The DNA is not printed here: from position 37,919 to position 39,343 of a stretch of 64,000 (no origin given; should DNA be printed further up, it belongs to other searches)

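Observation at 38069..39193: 374-aa protein with NDT/SLOG-like C-terminal domain embedded among toxin-antitoxin modules: candidate nucleotide-targeting conflict/defense effector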

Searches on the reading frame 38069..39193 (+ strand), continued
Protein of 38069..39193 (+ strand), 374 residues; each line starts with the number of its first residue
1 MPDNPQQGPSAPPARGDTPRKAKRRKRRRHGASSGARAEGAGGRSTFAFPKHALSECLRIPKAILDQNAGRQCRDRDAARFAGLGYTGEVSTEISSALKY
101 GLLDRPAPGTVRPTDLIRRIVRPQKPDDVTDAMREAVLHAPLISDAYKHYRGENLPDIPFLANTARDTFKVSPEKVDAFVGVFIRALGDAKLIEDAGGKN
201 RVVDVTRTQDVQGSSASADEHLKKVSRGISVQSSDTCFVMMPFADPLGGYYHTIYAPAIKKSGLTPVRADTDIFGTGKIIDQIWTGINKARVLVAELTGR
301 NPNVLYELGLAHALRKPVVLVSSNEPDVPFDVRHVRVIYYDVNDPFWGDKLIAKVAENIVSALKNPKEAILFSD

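Call 20: search_protein_families(library=pfam, proteins=[P0175, P0184, P0205, P0235, P0260, P0263, P0247, P0230, P0173, P0180], max_evalue=0.01)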
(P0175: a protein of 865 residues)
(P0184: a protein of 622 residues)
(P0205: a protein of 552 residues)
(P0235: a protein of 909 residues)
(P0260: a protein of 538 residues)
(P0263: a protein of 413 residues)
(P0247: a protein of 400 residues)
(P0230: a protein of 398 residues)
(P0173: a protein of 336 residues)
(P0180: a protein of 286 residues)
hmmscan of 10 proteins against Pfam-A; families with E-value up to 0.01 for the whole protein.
P0175 (865 aa): 3 families
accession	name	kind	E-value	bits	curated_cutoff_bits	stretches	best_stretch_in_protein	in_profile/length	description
PF13231.12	PMT_2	-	8.5e-11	42.8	26.1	1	87-226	17-156/160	Dolichyl-phosphate-mannose-protein mannosyltransferase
PF05014.21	Nuc_deoxyrib_tr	-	1.1e-08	35.6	28.8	1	779-829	50-102/117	Nucleoside 2-deoxyribosyltransferase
PF02366.24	PMT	-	1.3e-05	25.4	22.7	1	18-211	2-211/245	Dolichyl-phosphate-mannose-protein mannosyltransferase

P0184 (622 aa): 3 families
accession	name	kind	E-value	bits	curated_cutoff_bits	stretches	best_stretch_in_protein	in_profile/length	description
PF07228.17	SpoIIE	-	1.3e-07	32.2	25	1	195-268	112-191/192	Stage II sporulation protein E (SpoIIE)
PF05014.21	Nuc_deoxyrib_tr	-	3.7e-07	30.7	28.8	0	373-426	48-103/117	Nucleoside 2-deoxyribosyltransferase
PF00481.26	PP2C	-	0.00011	22.4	20.3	1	53-144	44-143/255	Protein phosphatase 2C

P0205 (552 aa): 3 families
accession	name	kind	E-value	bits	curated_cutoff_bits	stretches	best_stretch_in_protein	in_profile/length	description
PF00072.30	Response_reg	-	1.4e-13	51.5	30.2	1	6-112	1-100/111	Response regulator receiver domain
PF05014.21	Nuc_deoxyrib_tr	-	8.4e-07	29.6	28.8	0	328-384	45-103/117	Nucleoside 2-deoxyribosyltransferase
PF19961.5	EAD8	-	7.9e-06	26.9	27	1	433-534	2-96/96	Effector-associated domain 8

P0235 (909 aa): 4 families
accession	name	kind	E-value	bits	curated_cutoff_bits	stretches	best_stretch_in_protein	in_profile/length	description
PF13185.12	GAF_2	-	2.7e-45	154.3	28.6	3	374-508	3-136/136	GAF domain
PF01590.32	GAF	-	2e-42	145.3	22.4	3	36-175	1-133/133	GAF domain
PF13492.12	GAF_3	-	7.4e-25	88.3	27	3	375-509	2-129/129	GAF domain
PF05014.21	Nuc_deoxyrib_tr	-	4.5e-06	27.2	28.8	1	679-720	59-102/117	Nucleoside 2-deoxyribosyltransferase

P0260 (538 aa): 3 families
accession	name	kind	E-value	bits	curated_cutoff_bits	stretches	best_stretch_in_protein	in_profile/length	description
PF19960.5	EAD7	-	1.3e-24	86.1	32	1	473-534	1-62/62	Effector-associated domain 7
PF00072.30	Response_reg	-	2.8e-12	47.2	30.2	1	9-115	1-100/111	Response regulator receiver domain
PF05014.21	Nuc_deoxyrib_tr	-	1.9e-08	34.9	28.8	1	186-234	52-102/117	Nucleoside 2-deoxyribosyltransferase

P0263 (413 aa): 4 families
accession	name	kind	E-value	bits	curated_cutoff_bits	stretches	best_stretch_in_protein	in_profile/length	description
PF00072.30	Response_reg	-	2.7e-29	102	30.2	1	6-117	1-110/111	Response regulator receiver domain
PF05014.21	Nuc_deoxyrib_tr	-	4.1e-07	30.6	28.8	1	184-227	58-103/117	Nucleoside 2-deoxyribosyltransferase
PF24168.1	PB4_spike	-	0.0034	16.9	27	0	328-367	43-82/315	Straight fiber protein PB4 spike domain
PF06490.17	FleQ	-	0.0088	16.8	22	0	5-89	1-81/108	Flagellar regulatory protein FleQ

P0247 (400 aa): 1 family
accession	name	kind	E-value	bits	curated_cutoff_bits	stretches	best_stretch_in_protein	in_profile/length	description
PF05014.21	Nuc_deoxyrib_tr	-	3.6e-09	37.2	28.8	1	57-101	57-103/117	Nucleoside 2-deoxyribosyltransferase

P0230 (398 aa): 2 families
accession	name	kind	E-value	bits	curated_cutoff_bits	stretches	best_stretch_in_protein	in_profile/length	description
PF05014.21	Nuc_deoxyrib_tr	-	6.4e-08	33.2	28.8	1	46-99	48-103/117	Nucleoside 2-deoxyribosyltransferase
PF09311.16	Rab5-bind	-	7e-06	26.2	33.6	1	153-282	23-155/307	Rabaptin-like protein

P0173 (336 aa): 1 family
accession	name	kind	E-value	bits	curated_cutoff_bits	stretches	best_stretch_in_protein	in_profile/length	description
PF05014.21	Nuc_deoxyrib_tr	-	0.0011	19.6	28.8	0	77-125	51-101/117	Nucleoside 2-deoxyribosyltransferase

P0180 (286 aa): 0 families

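Call 21: fold_search(model_id=the predicted structure, library=pdb)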
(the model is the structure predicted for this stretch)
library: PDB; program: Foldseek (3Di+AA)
matches with E <= 10: 1591; with E <= 0.001: 7
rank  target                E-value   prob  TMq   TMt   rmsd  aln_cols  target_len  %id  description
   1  4ivn_A                2.9e-04  0.99  0.22  0.29  15.8       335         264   13  The Vibrio vulnificus NanR protein complexed with ManNAc-6P (released 2013-07-17)
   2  4ivn_B                3.8e-04  0.99  0.21  0.28  15.9       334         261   12  The Vibrio vulnificus NanR protein complexed with ManNAc-6P (released 2013-07-17)
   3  6qai_A                6.9e-04  1.00  0.23  0.52   2.8       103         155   20  2-desoxiribosyltransferase from Leishmania mexicana (released 2018-12-26)
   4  8rpt_B                7.7e-04  1.00  0.26  0.62   3.7       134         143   17  Crystal structure of human DNPH1 mutant- D80A (released 2024-11-20)
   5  9ia6_B                7.7e-04  1.00  0.25  0.61   4.7       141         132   16  Crystal structure of DNPH1 bound by compound 3. (released 2025-11-12)
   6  8qc0_A                8.1e-04  1.00  0.22  0.52   9.6       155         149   13  Nucleoside 2'deoxyribosyltransferase from Chroococcidiopsis thermalis PCC 7203 WT ribosylated (released 2024-02-21)
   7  8rqd_A                9.5e-04  1.00  0.26  0.61   4.4       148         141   18  Crystal structure of human DNPH1 mutant-Y24F (released 2024-11-20)
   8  8pqr_D                1.0e-03  1.00  0.22  0.52   2.6       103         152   16  Nucleoside 2'deoxyribosyltransferase from Chroococcidiopsis thermalis PCC 7203 WT bound to DAD_Immucillin-H (released 2024-02-21)
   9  9i9q_D                1.1e-03  1.00  0.26  0.63   4.4       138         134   17  Crystal structure of DNPH1 bound by compound 2. (released 2025-11-12)
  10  9dqn_A                1.2e-03  0.97  0.22  0.29  14.9       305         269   10  Nan Regulatory Protein (NanR) - DNA complex from Streptococcus pneumoniae (released 2025-08-20)
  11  9emw_D                1.5e-03  1.00  0.23  0.54   8.7       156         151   13  Nucleoside 2'deoxyribosyltransferase from Chroococcidiopsis thermalis PCC 7203 Y7F Mutant bound to ImmH-Forodesine (released 2025-05-14)
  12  9i57_A                1.6e-03  1.00  0.24  0.56   7.0       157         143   15  Crystal structure of DNPH1 bound by compound 39. (released 2025-11-12)
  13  9ia6_A                1.7e-03  1.00  0.25  0.65   4.2       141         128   16  Crystal structure of DNPH1 bound by compound 3. (released 2025-11-12)
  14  9ia6_C                1.9e-03  1.00  0.24  0.64   3.6       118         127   19  Crystal structure of DNPH1 bound by compound 3. (released 2025-11-12)
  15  8pqt_B                1.9e-03  1.00  0.22  0.52   9.1       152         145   14  Nucleoside 2'deoxyribosyltransferase from Chroococcidiopsis thermalis PCC 7203 WT bound to Bis-Tris (released 2024-02-21)
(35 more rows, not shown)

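Call 28: find_related_loci(query=A1, collection=genome_contigs, flank=10000)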
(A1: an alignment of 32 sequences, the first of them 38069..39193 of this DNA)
Query A1 (374 aa) in genome_contigs; peptide patterns used: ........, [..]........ (x = any residue, [..] = any of these).
384 stretches matched a pattern; 354 encode a relative of the query (tblastn E <= 1e-3); the best 80 are kept; 80 distinct loci.
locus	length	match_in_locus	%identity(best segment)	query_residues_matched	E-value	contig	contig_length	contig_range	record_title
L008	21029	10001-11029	80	34-374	0e+0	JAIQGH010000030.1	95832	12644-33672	MAG: Terriglobia bacterium isolate SRVP_30 SRVP18_trench_6_60cm_scaffold_960, whole genome shotgun sequence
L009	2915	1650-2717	72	14-374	0e+0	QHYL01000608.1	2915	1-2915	MAG: Acidobacteria bacterium isolate gp2 AA89 14_0927_05_20cm_scaffold_54267_curated, whole genome shotgun sequence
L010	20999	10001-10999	77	40-372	1e-174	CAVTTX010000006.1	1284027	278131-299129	MAG: Candidatus Acidoferrales bacterium isolate MFD09567.bin.2.23 genome assembly, contig: contig_39106, whole genome sh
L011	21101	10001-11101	67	1-372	6e-168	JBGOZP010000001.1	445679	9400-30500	MAG: Terriglobia bacterium isolate OBJ_0618_130150_15 k141_2394052_length_445679_cov_22.8304, whole genome shotgun seque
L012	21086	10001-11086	69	13-372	1e-165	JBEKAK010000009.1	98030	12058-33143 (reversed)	MAG: Terriglobia bacterium isolate SPRUCE 110 SPRUCE_110_9, whole genome shotgun sequence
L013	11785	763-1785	68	33-374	6e-159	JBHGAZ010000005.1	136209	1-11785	MAG: Terriglobales bacterium isolate SBS.BIN.64 SBSBIN64_contig_5, whole genome shotgun sequence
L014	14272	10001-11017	67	38-372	2e-158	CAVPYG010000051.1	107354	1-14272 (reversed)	MAG: uncultured Acidobacteriaceae bacterium isolate MFD01828.bin.2.9 genome assembly, contig: contig_58321, whole genome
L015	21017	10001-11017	68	38-372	1e-157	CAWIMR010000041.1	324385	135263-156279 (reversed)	MAG: uncultured Acidobacteriaceae bacterium isolate MFD05377.bin.2.25 genome assembly, contig: contig_96225, whole genom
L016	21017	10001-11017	67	38-372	2e-157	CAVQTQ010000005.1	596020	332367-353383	MAG: uncultured Acidobacteriaceae bacterium isolate MFD09222.bin.2.148 genome assembly, contig: contig_50276, whole geno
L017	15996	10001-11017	68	38-372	4e-157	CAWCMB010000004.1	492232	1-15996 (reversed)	MAG: uncultured Acidobacteriaceae bacterium isolate MFD05502.bin.1.183 genome assembly, contig: contig_2616, whole genom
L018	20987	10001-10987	68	47-372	6e-157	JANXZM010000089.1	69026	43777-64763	MAG: Acidobacteriaceae bacterium isolate GL140_4_metabat_333 GL140_4_k141_2931949, whole genome shotgun sequence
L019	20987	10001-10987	69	48-374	4e-156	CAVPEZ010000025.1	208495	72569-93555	MAG: uncultured Acidobacteriaceae bacterium isolate MFD10071.bin.3.36 genome assembly, contig: contig_58096, whole genom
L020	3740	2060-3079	68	31-374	9e-162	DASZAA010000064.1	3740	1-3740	MAG TPA_asm: Terriglobia bacterium isolate SMAG_U6376 k141_778166, whole genome shotgun sequence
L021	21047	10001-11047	65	23-372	4e-155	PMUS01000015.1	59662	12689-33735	MAG: Acidobacteria bacterium isolate palsa_146 73.20110700_P3M.6_contig_1320, whole genome shotgun sequence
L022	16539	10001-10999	68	46-372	2e-154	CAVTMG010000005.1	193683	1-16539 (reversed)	MAG: uncultured Gammaproteobacteria bacterium isolate MFD05705.bin.2.47 genome assembly, contig: contig_69509, whole gen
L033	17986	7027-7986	61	49-371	3e-136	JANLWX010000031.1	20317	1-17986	MAG: Candidatus Eisenbacteria bacterium isolate OTE_20_metabat_201 OTE_20_k141_3979467, whole genome shotgun sequence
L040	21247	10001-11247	59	49-371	4e-134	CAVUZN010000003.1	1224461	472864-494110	MAG: uncultured Verrucomicrobiae bacterium isolate MFD04212.bin.2.47 genome assembly, contig: contig_1659, whole genome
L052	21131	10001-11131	55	6-374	6e-131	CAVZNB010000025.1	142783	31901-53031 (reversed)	MAG: uncultured Acidobacteriaceae bacterium isolate MFD01828.bin.2.44 genome assembly, contig: contig_45162, whole genom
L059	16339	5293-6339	57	24-373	1e-130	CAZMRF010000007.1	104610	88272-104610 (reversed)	MAG TPA_asm: uncultured Acidobacteriota bacterium isolate SRP119689_co1_145 genome assembly, contig: NODE_165_length_104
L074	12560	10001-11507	59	49-371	3e-129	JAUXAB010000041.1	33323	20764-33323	MAG: Phycisphaerae bacterium isolate CSMAG_2751 CSMAG_2751_k141_504799_length_33323_cov_32.9576, whole genome shotgun se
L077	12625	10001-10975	57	49-372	9e-129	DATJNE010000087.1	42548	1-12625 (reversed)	MAG TPA_asm: Acidobacteriaceae bacterium isolate SMAG_U14853 k141_59860, whole genome shotgun sequence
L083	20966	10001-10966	57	49-371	1e-127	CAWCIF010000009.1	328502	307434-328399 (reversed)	MAG: uncultured Acidobacteriaceae bacterium isolate MFD09603.bin.1.55 genome assembly, contig: contig_31313, whole genom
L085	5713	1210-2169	58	49-371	7e-128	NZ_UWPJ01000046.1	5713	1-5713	Pigmentiphaga humi isolate dnA1, whole genome shotgun sequence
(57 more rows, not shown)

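Call 34: search_protein_families(library=pfam, alignment_id=A2, max_evalue=0.0001)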
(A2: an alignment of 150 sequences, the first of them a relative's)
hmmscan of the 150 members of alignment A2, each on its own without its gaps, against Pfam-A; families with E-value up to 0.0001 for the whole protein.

A. member 1, L003:6609-7799:+ (397 aa): 1 family
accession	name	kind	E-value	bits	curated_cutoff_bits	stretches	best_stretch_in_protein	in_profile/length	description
PF04326.19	SLFN_AlbA_2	-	3.4e-17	63.5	25.3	1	24-147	1-117/118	Schlafen, AlbA_2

B. families by the number of members that match (of 150 scanned): 121 families (the first 25 are shown)
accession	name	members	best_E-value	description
PF13676.11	TIR_2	4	2.4e-16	TIR domain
PF04851.21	ResIII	2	3.2e-38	Type III restriction enzyme, res subunit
PF01555.25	N6_N4_Mtase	2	5.2e-34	DNA methylase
PF13744.12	HTH_37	2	1.8e-25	Helix-turn-helix domain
PF04313.20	HSDR_N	2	2.7e-17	Type I restriction enzyme R protein N terminus (HSDR_N)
PF13304.12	AAA_21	2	8.5e-14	AAA domain, putative AbiEii toxin, Type IV TA system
PF00270.35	DEAD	2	7e-11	DEAD/DEAH box helicase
PF13588.12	HSDR_N_2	2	2.2e-10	Type I restriction enzyme R protein N terminus (HSDR_N)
PF01797.21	Y1_Tnp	2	3.2e-07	Transposase IS200 like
PF01381.28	HTH_3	2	3.5e-05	Helix-turn-helix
PF00012.26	HSP70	1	1.5e-261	Hsp70 protein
PF00342.24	PGI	1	7e-224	Phosphoglucose isomerase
PF00521.26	DNA_topoisoIV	1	2.7e-159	DNA gyrase/topoisomerase IV, subunit A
PF02091.20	tRNA-synt_2e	1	1.1e-152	Glycyl-tRNA synthetase alpha subunit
PF02867.20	Ribonuc_red_lgC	1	4.7e-126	Ribonucleotide reductase, barrel domain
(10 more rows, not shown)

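Call 35: search_protein_families(library=padloc, alignment_id=A2, max_evalue=0.00001)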
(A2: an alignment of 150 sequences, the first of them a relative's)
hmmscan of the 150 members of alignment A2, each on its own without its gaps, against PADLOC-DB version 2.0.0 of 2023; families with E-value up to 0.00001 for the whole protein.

A. member 1, L003:6609-7799:+ (397 aa): 0 families

B. families by the number of members that match (of 150 scanned): 200 families (the first 25 are shown)
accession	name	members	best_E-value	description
PDLC00424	ThsB1|ThsB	2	3.5e-126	TIR-like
PDLC02500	BrxHI|BrxHII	2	8.3e-67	BrxHI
PDLC03299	MTase_II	2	1.3e-33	Type II methyltransferase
PDLC03371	MTase_II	2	4.8e-33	Type II methyltransferase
PDLC05062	PDC-S66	2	3.3e-26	-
PDLC03387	MTase_II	2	2.7e-20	Type II methyltransferase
PDLC00733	Effector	2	2.8e-20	TIR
PDLC03353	MTase_II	2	9.5e-19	Type II methyltransferase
PDLC02980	AriA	2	1.6e-16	-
PDLC03320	MTase_II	2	2.5e-14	Type II methyltransferase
PDLC03350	MTase_II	2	3.5e-12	Type II methyltransferase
PDLC00417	ThsB1|ThsB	2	1.8e-11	TIR-like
PDLC03325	MTase_II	2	2.8e-11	Type II methyltransferase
PDLC03228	MTase_II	2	3.3e-11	Type II methyltransferase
PDLC04134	mad2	2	4.7e-09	mads_2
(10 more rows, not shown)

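Call 36: find_related_loci(query=A1, collection=viral_contigs, flank=8000)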
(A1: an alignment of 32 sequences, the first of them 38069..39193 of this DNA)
Query A1 (374 aa) in viral_contigs; peptide patterns used: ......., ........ (x = any residue, [..] = any of these).
99 stretches matched a pattern; 48 encode a relative of the query (tblastn E <= 1e-3); 48 distinct loci.
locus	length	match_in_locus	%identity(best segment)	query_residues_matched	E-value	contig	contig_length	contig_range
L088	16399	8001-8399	37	234-370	3e-23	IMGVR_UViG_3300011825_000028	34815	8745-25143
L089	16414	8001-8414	34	223-359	1e-21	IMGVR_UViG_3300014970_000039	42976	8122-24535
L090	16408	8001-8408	34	223-357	1e-21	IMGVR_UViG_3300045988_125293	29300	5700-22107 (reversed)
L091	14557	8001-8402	38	214-341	2e-21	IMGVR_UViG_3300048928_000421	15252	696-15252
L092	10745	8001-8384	37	232-363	2e-21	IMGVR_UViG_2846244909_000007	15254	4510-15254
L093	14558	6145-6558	36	230-371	8e-21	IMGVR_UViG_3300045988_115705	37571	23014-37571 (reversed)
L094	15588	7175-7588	36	230-371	8e-21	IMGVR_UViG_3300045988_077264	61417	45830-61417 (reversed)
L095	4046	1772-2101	41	237-340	1e-20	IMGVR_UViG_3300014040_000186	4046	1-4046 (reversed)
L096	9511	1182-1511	41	237-340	1e-20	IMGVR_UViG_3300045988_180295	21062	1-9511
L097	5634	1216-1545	41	237-340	1e-20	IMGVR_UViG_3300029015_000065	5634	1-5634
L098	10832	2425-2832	35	232-371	2e-20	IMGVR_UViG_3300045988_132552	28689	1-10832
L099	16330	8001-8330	42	237-340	6e-20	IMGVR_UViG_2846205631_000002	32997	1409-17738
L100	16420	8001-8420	34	228-371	5e-19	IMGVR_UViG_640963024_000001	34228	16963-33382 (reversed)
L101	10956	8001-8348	38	232-341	5e-19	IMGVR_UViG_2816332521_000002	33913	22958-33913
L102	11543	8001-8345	39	233-341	6e-19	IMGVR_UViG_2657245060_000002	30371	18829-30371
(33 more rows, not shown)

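Call 37: search_dna_similar(query=window:38069-39193:+, collection=plasmids, mode=protein, max_rows=15)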
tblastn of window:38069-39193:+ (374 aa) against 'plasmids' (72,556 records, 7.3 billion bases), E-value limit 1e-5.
Records with a match: 86; places in all: 94; records where one place covers at least 80% of the query: 0.
Best place of each record, by identity: <60% 86.
By first word of the organism name: Rhizobium 15; Citrobacter 9; Agrobacterium 8; Serratia 5; Acinetobacter 4; Paraburkholderia 3; Klebsiella 3; Enterobacter 3; Vibrio 3; Salinibacter 2; and 26 more.
By predicted mobility (MOB-suite, as given by PLSDB): conjugative 40; non-mobilizable 32; mobilizable 14.
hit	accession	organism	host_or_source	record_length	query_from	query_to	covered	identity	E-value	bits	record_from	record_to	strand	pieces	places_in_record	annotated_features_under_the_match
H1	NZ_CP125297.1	Paraburkholderia sabiae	Mimosa caesalpiniifolia,cell ...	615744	240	363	33%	39.5%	7e-17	90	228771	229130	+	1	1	hypothetical protein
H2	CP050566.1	Rhizobium leguminosarum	Lathyrus sativus,cell culture,root ...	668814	234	360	34%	36.4%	5e-13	78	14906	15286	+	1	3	hypothetical protein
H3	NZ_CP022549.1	Sphingorhabdus sp. YGSMI21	cell culture,West sea sediment in South ...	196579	240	340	27%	45.5%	1e-16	89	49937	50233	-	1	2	hypothetical protein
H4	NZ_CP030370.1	Salinibacter ruber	-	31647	215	367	41%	29.8%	1e-9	67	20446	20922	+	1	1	hypothetical protein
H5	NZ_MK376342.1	Pseudomonas sp.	-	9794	237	371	36%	33.6%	1e-12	77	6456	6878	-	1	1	TRAFs-binding domain-containing protein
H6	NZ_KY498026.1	Pseudomonas sp.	-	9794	237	371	36%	33.6%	1e-12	77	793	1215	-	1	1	TRAFs-binding domain-containing protein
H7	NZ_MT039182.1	Serratia proteamaculans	-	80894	234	343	29%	40.9%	6e-14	81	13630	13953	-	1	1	hypothetical protein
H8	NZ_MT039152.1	Serratia entomophila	-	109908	234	343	29%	40.9%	6e-14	81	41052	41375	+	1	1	hypothetical protein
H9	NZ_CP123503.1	Arsenophonus sp. aPb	Lysandra bellargus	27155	233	341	29%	41.3%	4e-15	84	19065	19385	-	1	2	hypothetical protein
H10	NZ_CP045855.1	Agrobacterium sp. MA01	cell culture,Microcystis culture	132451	237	365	34%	34.3%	7e-10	68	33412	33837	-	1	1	TRAFs-binding domain-containing protein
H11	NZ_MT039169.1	Serratia marcescens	-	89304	239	340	27%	43.1%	6e-14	81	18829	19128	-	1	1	hypothetical protein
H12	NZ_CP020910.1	Rhizobium etli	Phaseolus vulgaris,cell culture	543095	236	374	37%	31.1%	4e-7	60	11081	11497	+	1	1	hypothetical protein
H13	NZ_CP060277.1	Serratia ureilytica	plant,single cell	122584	239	340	27%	42.2%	7e-13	77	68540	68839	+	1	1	hypothetical protein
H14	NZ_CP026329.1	Acidithiobacillus caldus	pure culture,spring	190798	239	335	26%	44.3%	1e-15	86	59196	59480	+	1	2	hypothetical protein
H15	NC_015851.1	Acidithiobacillus caldus SM-1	-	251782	239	335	26%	44.3%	1e-15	86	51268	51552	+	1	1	hypothetical protein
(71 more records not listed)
